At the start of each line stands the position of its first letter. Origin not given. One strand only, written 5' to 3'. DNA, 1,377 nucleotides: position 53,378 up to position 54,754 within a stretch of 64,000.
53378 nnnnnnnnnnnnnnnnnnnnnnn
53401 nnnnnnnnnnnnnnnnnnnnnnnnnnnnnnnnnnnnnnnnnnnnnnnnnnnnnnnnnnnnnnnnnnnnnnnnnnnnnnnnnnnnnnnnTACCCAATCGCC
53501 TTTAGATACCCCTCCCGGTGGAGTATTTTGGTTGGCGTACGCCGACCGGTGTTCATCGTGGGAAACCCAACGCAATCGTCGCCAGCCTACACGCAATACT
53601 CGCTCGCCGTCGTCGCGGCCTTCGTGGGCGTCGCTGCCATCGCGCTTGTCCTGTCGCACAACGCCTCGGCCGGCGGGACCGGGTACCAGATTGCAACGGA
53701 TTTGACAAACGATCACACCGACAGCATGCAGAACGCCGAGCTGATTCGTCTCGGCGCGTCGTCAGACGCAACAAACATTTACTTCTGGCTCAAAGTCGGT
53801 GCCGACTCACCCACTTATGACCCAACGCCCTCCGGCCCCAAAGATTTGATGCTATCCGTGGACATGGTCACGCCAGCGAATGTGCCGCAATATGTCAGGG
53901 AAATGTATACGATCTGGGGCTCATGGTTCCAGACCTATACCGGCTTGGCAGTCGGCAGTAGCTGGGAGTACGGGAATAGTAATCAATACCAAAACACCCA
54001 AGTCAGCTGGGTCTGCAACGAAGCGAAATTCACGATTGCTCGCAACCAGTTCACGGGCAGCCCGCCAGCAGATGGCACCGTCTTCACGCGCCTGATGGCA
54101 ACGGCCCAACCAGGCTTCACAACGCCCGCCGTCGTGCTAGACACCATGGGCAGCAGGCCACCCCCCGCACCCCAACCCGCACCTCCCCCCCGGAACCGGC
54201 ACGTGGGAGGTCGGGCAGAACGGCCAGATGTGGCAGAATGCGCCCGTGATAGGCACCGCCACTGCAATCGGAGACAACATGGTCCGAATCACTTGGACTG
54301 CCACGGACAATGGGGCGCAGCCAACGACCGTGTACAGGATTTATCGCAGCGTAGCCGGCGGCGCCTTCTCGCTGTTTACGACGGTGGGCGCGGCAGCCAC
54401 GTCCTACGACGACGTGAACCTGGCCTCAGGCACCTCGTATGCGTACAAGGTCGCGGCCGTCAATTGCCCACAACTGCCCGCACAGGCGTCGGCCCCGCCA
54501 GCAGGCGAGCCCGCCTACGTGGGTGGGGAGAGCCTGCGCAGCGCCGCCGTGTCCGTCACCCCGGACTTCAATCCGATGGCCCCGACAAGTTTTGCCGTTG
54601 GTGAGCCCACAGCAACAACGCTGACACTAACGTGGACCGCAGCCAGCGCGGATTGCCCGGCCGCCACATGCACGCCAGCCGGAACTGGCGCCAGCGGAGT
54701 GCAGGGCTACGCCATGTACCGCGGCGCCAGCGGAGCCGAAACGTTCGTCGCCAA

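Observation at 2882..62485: Four paralogous tandem-wHTH regulators within 64 kb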

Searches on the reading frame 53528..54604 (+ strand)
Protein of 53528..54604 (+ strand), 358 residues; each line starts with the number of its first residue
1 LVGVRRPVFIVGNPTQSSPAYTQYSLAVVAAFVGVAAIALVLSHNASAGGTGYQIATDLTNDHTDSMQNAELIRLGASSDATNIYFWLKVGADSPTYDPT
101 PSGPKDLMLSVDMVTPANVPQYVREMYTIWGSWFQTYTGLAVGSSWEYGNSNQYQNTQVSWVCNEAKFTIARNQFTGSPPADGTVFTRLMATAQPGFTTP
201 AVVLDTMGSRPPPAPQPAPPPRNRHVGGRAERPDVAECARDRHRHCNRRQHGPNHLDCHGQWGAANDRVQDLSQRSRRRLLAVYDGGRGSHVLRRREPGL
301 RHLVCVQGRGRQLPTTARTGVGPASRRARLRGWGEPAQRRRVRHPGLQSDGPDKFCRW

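Call 38: search_protein_families(library=pfam, proteins=[window:53528-54604:+], max_evalue=1)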
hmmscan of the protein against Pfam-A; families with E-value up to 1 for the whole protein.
window:53528-54604:+ (358 aa): 1 family
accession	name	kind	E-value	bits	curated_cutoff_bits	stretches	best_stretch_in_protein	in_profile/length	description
PF11087.14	PRD1_DD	-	0.19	11.9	46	1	27-50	10-33/54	PRD1 phage membrane DNA delivery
